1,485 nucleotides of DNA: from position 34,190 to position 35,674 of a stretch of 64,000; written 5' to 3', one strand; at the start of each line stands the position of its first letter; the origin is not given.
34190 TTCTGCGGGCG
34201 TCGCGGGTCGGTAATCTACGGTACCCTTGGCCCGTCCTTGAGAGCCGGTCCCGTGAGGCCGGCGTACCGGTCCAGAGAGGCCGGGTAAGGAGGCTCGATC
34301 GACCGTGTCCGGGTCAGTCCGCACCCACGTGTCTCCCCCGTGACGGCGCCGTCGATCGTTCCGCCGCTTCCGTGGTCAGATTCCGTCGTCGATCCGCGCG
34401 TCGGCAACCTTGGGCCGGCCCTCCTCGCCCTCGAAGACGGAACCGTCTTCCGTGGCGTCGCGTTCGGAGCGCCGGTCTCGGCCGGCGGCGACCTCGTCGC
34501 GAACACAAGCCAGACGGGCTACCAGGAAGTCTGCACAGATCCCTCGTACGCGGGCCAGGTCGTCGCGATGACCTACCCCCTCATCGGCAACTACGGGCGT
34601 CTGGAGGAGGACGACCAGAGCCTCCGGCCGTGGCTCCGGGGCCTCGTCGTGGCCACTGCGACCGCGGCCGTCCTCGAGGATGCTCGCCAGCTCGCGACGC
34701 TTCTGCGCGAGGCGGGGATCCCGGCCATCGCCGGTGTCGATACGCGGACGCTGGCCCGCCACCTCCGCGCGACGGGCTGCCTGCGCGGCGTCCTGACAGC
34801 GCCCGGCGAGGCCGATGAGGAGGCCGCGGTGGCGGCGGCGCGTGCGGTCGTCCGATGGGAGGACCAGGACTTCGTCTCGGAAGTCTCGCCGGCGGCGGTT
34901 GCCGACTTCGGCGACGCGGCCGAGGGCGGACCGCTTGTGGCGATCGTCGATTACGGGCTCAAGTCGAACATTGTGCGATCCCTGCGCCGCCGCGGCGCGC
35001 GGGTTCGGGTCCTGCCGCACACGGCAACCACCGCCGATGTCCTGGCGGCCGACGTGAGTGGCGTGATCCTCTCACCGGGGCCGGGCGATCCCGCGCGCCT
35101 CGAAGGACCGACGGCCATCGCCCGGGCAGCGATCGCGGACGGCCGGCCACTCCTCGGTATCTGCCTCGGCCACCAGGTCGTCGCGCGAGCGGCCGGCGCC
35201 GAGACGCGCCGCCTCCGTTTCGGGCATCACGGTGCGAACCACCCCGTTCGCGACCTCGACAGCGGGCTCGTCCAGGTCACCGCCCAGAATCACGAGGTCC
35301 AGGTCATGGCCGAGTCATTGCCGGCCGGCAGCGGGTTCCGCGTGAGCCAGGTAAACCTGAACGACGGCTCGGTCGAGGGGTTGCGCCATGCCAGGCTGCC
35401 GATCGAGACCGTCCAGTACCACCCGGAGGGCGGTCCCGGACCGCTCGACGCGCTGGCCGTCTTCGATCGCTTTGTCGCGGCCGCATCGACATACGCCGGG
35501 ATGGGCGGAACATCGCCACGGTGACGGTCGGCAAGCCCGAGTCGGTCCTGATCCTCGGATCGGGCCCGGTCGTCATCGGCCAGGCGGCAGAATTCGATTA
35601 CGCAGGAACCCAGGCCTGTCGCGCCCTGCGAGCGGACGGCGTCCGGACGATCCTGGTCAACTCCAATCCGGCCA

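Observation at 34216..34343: PyrR-type RNA motifs and a coupled leader uORF in front of a carAB pair that is detached from the pyr operon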

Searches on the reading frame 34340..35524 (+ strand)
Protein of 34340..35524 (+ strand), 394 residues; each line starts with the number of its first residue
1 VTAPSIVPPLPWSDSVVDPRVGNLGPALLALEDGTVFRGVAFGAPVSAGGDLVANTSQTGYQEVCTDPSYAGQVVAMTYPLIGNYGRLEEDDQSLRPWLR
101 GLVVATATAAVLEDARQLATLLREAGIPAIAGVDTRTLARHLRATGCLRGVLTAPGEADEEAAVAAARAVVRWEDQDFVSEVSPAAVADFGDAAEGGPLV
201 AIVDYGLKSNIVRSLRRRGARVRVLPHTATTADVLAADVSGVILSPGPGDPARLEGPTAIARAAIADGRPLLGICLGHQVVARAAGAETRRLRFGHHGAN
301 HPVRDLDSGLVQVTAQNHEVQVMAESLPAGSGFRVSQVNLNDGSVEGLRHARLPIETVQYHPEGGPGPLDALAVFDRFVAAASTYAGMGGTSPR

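Call 6: search_protein_families(library=pfam, proteins=[window:34340-35524:+])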
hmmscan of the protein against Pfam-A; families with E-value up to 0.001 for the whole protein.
window:34340-35524:+ (394 aa): 3 families
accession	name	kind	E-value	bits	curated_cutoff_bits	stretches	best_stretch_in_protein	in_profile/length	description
PF00117.34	GATase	-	6.6e-43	147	22.8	1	202-380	2-189/190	Glutamine amidotransferase class-I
PF00988.28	CPSase_sm_chain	-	6.5e-40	136.3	27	1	29-152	1-126/126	Carbamoyl-phosphate synthase small chain, CPSase domain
PF07722.19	Peptidase_C26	-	1.4e-07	31.9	20.5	1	248-363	85-219/219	Peptidase C26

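Call 7: find_encoding_contigs(protein=window:34340-35524:+, flank=10000, max_places=6)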
Protein window:34340-35524:+ (394 aa): 8 contigs read that carry it; 5 places shown.
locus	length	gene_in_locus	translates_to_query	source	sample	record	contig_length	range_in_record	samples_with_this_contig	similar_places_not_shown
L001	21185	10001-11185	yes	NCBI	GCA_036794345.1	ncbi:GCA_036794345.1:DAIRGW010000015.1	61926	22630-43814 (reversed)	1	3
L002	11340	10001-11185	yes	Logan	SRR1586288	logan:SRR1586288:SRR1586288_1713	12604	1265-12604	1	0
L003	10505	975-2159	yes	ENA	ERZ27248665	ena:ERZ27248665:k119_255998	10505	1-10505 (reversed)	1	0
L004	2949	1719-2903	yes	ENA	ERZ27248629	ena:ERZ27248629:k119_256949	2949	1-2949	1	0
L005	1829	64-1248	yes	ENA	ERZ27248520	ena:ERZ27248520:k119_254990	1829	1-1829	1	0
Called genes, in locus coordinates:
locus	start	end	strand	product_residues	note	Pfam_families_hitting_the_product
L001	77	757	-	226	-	PF04309:G3P_antiterm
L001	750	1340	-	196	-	PF04309:G3P_antiterm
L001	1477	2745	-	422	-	PF00109:ketoacyl-synt, PF02801:Ketoacyl-synt_C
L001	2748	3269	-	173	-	PF10604:Polyketide_cyc2, PF03364:Polyketide_cyc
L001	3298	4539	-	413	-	PF00070:Pyr_redox (faint), PF01266:DAO (faint), PF01494:FAD_binding_3, PF04820:Trp_halogenase (faint), PF07992:Pyr_redox_2 (faint), PF13450:NAD_binding_8 (faint)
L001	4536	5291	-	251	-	PF13489:Methyltransf_23 (weak), PF01209:Ubie_methyltran (weak), PF13847:Methyltransf_31, PF08241:Methyltransf_11, PF08242:Methyltransf_12, PF13649:Methyltransf_25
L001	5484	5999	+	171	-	PF13302:Acetyltransf_3, PF13420:Acetyltransf_4, PF00583:Acetyltransf_1, PF13523:Acetyltransf_8, PF13673:Acetyltransf_10 (weak), PF13508:Acetyltransf_7 (weak)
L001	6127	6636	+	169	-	PF04542:Sigma70_r2, PF08281:Sigma70_r4_2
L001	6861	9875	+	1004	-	PF13191:AAA_16, PF13424:TPR_12 (faint), PF00196:GerE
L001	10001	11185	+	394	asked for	PF00988:CPSase_sm_chain, PF00117:GATase, PF07722:Peptidase_C26 (weak)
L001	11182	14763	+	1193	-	PF25596:CPSase_L_D1, PF02786:CPSase_L_D2, PF02787:CPSase_L_D3, PF25596:CPSase_L_D1, PF02655:ATP-grasp_3, PF02786:CPSase_L_D2, PF15632:ATPgrasp_Ter, PF02142:MGS, +2 more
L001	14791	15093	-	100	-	PF02148:zf-UBP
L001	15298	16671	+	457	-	PF00675:Peptidase_M16, PF05193:Peptidase_M16_C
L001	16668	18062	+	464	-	PF00675:Peptidase_M16, PF05193:Peptidase_M16_C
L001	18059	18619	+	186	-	-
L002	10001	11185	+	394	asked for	PF00988:CPSase_sm_chain, PF00117:GATase, PF07722:Peptidase_C26 (weak)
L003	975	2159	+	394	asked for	PF00988:CPSase_sm_chain, PF00117:GATase, PF07722:Peptidase_C26 (weak)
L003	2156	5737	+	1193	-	PF25596:CPSase_L_D1, PF02786:CPSase_L_D2, PF02787:CPSase_L_D3, PF25596:CPSase_L_D1, PF02655:ATP-grasp_3, PF02786:CPSase_L_D2, PF15632:ATPgrasp_Ter, PF02142:MGS, +2 more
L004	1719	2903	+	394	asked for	PF00988:CPSase_sm_chain, PF00117:GATase, PF07722:Peptidase_C26 (weak)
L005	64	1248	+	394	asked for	PF00988:CPSase_sm_chain, PF00117:GATase, PF07722:Peptidase_C26 (weak)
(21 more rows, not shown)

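Call 9: find_related_loci(query=window:34340-35524:+, collection=genome_contigs, flank=6000)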
Query window:34340-35524:+ (394 aa) in genome_contigs; peptide patterns used: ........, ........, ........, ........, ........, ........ (x = any residue, [..] = any of these).
599 stretches matched a pattern (row limit reached: there are more); 569 encode a relative of the query (tblastn E <= 1e-3); the best 80 are kept; 80 distinct loci.
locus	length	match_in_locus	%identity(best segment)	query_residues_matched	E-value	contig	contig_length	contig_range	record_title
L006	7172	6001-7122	83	6-379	0e+0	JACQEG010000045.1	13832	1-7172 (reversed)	MAG: Chloroflexi bacterium isolate NC_groundwater_1015_Pr1_S-0.65um_72_24 Montesol18_Sp65_coassembly_scaffold_330520, wh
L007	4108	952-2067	81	8-379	0e+0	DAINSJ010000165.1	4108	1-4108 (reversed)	MAG TPA_asm: Candidatus Limnocylindrales bacterium isolate CTOTU41449 NODE_15999_length_4108_cov_12.942512, whole genome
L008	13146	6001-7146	80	3-384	0e+0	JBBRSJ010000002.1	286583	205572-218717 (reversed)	MAG: Candidatus Limnocylindrales bacterium isolate La2_metabat2.049 La2_metabat2.049_K_172925L286583_cov_64.7667, whole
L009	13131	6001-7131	80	6-382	0e+0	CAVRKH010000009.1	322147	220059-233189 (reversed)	MAG: uncultured Chloroflexia bacterium isolate MFD00392.bin.3.213 genome assembly, contig: contig_32677, whole genome sh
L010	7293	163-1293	80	6-382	0e+0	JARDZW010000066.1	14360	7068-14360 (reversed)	MAG: Chloroflexota bacterium isolate C_No_T0_bin.2 scaffold_1089, whole genome shotgun sequence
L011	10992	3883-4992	83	14-383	0e+0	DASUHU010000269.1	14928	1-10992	MAG TPA_asm: Candidatus Limnocylindrales bacterium isolate SMAG_U1442 k141_1227789, whole genome shotgun sequence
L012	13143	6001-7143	81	4-384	0e+0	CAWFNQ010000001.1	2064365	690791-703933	MAG: uncultured Chloroflexia bacterium isolate MFD03975.bin.2.115 genome assembly, contig: contig_1978, whole genome sho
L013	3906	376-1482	81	15-383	0e+0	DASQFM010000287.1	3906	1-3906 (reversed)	MAG TPA_asm: Candidatus Eisenbacteria bacterium isolate SMAG_U11780 k141_698600, whole genome shotgun sequence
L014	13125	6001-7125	81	6-381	0e+0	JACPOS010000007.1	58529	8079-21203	MAG: Chloroflexi bacterium isolate NC_groundwater_607_Pr5_B-0.1um_70_26 alan_book_18_scaffold_172905, whole genome shotg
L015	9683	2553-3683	79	7-383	0e+0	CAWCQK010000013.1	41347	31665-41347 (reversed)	MAG: uncultured Chloroflexia bacterium isolate MFD04967.bin.2.110 genome assembly, contig: contig_69898, whole genome sh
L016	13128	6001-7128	80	8-384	0e+0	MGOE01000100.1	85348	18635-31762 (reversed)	MAG: Chloroflexi bacterium RBG_16_72_14 RBG_16_scaffold_4667, whole genome shotgun sequence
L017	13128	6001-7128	80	8-382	0e+0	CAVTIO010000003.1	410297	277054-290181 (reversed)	MAG: uncultured Chloroflexia bacterium isolate MFD05684.bin.2.188 genome assembly, contig: contig_21161, whole genome sh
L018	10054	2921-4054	79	6-383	0e+0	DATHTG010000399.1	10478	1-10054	MAG TPA_asm: Candidatus Limnocylindrales bacterium isolate SMAG_U16071 k141_671533, whole genome shotgun sequence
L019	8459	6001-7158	77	1-386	0e+0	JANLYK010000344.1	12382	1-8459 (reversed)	MAG: Chloroflexota bacterium isolate OTE_14_metabat.326 OTE_14_k141_2553766, whole genome shotgun sequence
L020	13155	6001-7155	78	8-393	0e+0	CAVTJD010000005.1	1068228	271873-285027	MAG: uncultured Chloroflexia bacterium isolate MFD05684.bin.1.48 genome assembly, contig: contig_30140, whole genome sho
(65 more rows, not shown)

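Call 53: search_protein_families(library=ncbifam, proteins=[window:34340-35524:+])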
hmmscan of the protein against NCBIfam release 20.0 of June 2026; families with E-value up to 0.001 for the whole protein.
window:34340-35524:+ (394 aa): 24 families
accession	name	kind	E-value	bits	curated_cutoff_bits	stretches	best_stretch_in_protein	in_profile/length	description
TIGR01368.1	CPSaseIIsmall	equivalog_domain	1.4e-110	369.7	307.35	1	27-381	1-358/361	glutamine-hydrolyzing carbamoyl-phosphate synthase small subunit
NF009475.0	PRK12838.1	equivalog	1e-106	357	221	1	27-381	3-352/359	carbamoyl phosphate synthase small subunit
NF005849.0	PRK07765.1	equivalog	2.2e-21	76.1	308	1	213-363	18-174/219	aminodeoxychorismate/anthranilate synthase component II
NF010081.0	PRK13566.1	equivalog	4.3e-18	64.9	645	1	198-363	529-699/729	anthranilate synthase component I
TIGR00566.1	trpG_papA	subfamily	1.3e-17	64.2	121.05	1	210-363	14-175/192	glutamine amidotransferase of anthranilate synthase or aminodeoxychorismate synthase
NF011201.0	PRK14607.1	equivalog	1.5e-17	63.5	670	1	210-363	14-171/534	bifunctional anthranilate synthase component II/anthranilate phosphoribosyltransferase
TIGR01815.1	TrpE-clade3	equivalog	2.5e-17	62.1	739.15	1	157-363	479-687/717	anthranilate synthase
NF005271.0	PRK06774.1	equivalog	4.3e-15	55.6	340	1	239-363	44-174/191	aminodeoxychorismate synthase component II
NF006462.0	PRK08857.1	equivalog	3.3e-14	52.9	345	1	218-363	22-175/193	aminodeoxychorismate/anthranilate synthase component II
NF041322.1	Anth_synII_Halo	equivalog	4.7e-14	52.5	320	1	217-363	20-172/190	anthranilate synthase component II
TIGR00888.1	guaA_Nterm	equivalog_domain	1.5e-13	50.5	172.15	1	208-363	11-166/188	glutamine-hydrolyzing GMP synthase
NF005946.0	PRK08007.1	equivalog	7.4e-13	48.4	332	1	215-363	19-170/187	aminodeoxychorismate synthase component 2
NF001975.0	PRK00758.1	equivalog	1.4e-12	47.6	198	1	210-363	16-164/185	GMP synthase subunit A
NF005799.0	PRK07649.1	equivalog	1.6e-12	47.4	327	1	232-363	37-170/195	aminodeoxychorismate/anthranilate synthase component II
TIGR01823.1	PabB-fungal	equivalog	3.6e-11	42.1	442.55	1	240-385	55-207/742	aminodeoxychorismate synthase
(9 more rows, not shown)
